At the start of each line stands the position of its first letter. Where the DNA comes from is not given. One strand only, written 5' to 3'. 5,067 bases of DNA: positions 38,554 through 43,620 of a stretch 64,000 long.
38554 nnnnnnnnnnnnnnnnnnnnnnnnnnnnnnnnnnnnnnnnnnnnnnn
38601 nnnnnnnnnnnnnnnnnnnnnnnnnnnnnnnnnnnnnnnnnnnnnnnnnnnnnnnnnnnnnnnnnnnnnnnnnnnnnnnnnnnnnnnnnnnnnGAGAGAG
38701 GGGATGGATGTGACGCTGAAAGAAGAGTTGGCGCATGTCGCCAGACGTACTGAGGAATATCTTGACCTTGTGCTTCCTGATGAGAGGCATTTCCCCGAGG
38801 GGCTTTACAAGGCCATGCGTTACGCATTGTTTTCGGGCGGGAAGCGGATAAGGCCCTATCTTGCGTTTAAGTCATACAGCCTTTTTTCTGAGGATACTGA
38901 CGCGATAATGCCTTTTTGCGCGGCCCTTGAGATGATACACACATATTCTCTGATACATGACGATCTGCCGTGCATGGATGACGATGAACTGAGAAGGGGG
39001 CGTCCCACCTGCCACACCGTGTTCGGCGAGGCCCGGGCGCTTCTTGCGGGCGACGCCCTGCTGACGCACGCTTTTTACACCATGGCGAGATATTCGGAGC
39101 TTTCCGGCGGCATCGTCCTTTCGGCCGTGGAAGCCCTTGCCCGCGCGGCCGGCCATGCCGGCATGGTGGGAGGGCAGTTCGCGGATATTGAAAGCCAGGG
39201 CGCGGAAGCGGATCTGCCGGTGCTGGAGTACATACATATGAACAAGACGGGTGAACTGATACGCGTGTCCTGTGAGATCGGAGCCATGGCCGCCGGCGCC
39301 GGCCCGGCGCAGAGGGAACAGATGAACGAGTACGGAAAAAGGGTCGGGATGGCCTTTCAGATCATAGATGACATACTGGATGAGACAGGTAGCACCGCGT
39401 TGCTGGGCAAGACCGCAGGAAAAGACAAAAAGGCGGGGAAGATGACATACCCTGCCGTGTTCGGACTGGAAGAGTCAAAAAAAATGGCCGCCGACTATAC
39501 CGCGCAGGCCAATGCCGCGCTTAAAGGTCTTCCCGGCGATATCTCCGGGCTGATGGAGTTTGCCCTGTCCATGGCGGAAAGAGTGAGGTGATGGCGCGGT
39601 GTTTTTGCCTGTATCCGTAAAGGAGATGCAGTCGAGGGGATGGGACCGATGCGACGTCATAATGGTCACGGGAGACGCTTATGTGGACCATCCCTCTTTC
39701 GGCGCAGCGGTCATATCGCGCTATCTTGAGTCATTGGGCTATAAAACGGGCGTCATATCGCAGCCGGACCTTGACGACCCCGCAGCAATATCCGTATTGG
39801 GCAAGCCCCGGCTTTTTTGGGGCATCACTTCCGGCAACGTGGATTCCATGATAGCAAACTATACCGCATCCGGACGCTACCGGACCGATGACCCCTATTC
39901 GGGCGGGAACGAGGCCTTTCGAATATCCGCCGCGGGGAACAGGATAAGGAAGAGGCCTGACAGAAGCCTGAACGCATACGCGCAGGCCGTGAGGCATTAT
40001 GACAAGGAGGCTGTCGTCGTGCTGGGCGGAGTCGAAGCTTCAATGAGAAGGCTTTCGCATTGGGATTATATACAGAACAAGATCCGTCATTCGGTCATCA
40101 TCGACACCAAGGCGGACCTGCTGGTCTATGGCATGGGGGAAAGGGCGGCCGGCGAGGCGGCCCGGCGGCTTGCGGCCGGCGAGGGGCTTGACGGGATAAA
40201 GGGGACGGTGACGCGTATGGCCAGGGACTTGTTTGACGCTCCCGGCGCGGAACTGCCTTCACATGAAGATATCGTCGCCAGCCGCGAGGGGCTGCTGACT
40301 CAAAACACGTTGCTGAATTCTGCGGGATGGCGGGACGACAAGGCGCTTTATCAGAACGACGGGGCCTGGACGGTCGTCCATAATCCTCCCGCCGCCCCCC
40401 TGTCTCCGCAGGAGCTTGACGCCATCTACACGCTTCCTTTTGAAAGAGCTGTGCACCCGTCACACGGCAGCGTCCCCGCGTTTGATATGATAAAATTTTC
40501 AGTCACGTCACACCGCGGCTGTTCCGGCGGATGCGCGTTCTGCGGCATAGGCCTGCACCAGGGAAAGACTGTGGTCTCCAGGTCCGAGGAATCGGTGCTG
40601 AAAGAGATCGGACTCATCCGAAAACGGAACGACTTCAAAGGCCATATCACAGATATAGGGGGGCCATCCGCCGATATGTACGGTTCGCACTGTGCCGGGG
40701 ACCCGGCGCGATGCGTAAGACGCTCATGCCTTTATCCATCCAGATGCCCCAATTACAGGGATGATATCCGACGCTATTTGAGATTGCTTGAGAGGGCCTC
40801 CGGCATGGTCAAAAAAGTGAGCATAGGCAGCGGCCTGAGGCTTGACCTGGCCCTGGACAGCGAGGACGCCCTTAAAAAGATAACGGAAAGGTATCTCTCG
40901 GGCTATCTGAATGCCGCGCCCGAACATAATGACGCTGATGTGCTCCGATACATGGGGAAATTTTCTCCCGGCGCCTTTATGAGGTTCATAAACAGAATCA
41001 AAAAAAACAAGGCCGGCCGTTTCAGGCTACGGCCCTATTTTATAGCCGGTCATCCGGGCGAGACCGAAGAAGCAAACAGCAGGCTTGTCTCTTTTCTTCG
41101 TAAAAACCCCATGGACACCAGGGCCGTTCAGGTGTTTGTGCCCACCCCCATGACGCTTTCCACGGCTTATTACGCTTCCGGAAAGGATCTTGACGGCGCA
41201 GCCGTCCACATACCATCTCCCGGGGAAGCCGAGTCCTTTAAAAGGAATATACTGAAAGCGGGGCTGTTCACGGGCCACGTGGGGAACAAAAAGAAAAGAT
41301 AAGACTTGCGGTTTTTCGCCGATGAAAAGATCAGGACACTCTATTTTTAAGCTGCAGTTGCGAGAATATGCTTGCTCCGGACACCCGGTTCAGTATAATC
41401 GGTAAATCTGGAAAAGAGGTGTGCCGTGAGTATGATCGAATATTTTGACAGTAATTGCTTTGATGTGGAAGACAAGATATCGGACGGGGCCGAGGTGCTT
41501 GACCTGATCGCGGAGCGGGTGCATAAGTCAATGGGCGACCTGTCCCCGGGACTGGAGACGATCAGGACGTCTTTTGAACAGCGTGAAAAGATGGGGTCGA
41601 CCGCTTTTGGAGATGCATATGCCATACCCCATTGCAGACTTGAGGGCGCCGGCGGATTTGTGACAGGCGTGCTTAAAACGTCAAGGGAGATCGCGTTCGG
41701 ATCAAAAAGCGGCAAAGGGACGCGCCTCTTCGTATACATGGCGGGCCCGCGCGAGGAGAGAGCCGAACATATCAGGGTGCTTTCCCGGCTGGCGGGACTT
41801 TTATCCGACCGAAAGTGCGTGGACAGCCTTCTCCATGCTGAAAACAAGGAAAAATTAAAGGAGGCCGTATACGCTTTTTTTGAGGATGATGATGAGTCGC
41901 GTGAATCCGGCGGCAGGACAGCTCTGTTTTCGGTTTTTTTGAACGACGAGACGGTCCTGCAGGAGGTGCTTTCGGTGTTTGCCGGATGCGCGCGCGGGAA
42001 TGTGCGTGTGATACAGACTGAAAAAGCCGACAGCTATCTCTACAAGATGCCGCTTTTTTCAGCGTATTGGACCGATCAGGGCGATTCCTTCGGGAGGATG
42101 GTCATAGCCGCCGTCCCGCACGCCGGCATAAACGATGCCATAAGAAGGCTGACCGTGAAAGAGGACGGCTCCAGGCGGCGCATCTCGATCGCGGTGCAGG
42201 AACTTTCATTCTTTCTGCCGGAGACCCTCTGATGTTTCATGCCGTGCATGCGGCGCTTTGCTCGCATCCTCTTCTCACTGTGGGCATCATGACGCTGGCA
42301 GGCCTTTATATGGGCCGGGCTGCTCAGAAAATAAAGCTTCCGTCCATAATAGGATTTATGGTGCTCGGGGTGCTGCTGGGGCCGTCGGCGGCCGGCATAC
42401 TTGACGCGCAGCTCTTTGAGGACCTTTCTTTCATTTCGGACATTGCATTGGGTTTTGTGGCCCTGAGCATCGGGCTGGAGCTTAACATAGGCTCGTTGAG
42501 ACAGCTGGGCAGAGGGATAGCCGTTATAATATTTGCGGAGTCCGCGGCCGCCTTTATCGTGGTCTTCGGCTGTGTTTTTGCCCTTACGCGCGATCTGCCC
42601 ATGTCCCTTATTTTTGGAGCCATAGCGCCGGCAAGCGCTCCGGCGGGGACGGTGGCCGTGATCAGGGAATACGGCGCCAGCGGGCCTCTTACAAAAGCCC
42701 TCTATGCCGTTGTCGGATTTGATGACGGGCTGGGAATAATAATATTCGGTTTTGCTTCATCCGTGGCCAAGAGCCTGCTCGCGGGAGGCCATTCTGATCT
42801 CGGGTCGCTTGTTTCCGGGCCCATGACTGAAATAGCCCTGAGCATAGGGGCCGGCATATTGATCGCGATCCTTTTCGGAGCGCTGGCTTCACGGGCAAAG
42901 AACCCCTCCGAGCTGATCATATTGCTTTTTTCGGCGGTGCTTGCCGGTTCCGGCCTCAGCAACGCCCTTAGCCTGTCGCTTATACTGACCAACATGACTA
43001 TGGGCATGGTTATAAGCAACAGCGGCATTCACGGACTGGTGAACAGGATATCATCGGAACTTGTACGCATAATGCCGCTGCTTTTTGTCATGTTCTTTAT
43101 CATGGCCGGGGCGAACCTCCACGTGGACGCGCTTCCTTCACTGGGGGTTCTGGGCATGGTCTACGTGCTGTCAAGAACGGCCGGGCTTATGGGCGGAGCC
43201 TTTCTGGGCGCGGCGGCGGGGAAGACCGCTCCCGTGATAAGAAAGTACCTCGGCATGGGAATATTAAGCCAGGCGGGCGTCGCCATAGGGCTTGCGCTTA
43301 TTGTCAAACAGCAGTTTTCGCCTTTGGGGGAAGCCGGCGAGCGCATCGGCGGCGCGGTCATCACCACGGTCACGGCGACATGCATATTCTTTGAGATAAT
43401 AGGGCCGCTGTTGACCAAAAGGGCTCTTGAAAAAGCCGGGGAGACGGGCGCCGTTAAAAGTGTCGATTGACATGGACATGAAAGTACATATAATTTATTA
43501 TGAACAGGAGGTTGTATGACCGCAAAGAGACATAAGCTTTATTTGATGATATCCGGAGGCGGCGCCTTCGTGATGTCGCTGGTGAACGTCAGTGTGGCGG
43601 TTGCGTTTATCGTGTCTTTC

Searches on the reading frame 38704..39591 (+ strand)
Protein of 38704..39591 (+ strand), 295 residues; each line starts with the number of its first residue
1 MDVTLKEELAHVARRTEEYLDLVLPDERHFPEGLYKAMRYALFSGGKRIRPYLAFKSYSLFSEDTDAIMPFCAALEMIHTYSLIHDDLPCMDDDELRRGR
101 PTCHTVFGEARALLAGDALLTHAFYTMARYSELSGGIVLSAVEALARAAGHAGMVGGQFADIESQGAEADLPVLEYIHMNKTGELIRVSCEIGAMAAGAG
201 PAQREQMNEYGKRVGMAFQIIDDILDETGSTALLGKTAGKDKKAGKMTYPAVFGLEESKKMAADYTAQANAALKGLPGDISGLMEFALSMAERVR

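Call 25: search_protein_families(library=pfam, proteins=[window:38704-39591:+], max_evalue=0.001)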
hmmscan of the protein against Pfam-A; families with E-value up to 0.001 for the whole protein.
window:38704-39591:+ (295 aa): 2 families
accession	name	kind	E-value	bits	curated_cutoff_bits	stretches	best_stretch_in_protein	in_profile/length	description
PF00348.22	polyprenyl_synt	-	5.3e-58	196.6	27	1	33-260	3-224/251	Polyprenyl synthetase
PF01040.23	UbiA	-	6.2e-05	22.8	34.2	0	68-142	142-218/250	UbiA prenyltransferase family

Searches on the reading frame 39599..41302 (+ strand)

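Call 25: search_protein_families(library=pfam, proteins=[window:39599-41302:+], max_evalue=0.001)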
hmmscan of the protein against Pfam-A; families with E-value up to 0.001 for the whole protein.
window:39599-41302:+ (567 aa): 2 families
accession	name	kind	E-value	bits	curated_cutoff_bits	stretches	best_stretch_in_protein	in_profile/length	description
PF08497.15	Radical_SAM_N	-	4.3e-100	335.3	25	1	2-301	1-301/301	Radical SAM N-terminal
PF04055.27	Radical_SAM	-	6.3e-10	39.9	29.5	1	305-493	4-159/166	Radical SAM superfamily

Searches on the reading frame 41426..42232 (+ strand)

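Call 25: search_protein_families(library=pfam, proteins=[window:41426-42232:+], max_evalue=0.001)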
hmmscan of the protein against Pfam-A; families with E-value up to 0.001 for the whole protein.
window:41426-42232:+ (268 aa): 1 family
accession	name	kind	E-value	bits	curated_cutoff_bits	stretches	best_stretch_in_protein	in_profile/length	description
PF00359.27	PTS_EIIA_2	-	6.1e-20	72.1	27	1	6-147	2-140/144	Phosphoenolpyruvate-dependent sugar phosphotransferase system, EIIA 2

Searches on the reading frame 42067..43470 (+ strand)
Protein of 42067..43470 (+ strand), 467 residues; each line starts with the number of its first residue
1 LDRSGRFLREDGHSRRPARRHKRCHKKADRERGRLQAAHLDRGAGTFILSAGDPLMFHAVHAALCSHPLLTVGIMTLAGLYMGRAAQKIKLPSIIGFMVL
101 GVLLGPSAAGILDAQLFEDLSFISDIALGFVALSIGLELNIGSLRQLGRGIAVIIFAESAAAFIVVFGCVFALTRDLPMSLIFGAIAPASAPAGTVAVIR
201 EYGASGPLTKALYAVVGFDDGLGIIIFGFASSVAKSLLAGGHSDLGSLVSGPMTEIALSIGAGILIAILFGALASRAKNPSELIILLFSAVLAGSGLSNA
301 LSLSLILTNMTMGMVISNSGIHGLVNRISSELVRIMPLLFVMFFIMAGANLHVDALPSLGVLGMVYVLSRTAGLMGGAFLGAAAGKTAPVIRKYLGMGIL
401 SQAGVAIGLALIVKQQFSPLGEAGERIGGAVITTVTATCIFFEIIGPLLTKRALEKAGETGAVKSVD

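Call 25: search_protein_families(library=pfam, proteins=[window:42067-43470:+], max_evalue=0.001)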
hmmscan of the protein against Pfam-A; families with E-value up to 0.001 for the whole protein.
window:42067-43470:+ (467 aa): 1 family
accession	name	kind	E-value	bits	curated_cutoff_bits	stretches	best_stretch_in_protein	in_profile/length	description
PF00999.27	Na_H_Exchanger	-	5e-28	98.5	26.2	1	77-451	6-370/375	Sodium/hydrogen exchanger, transmembrane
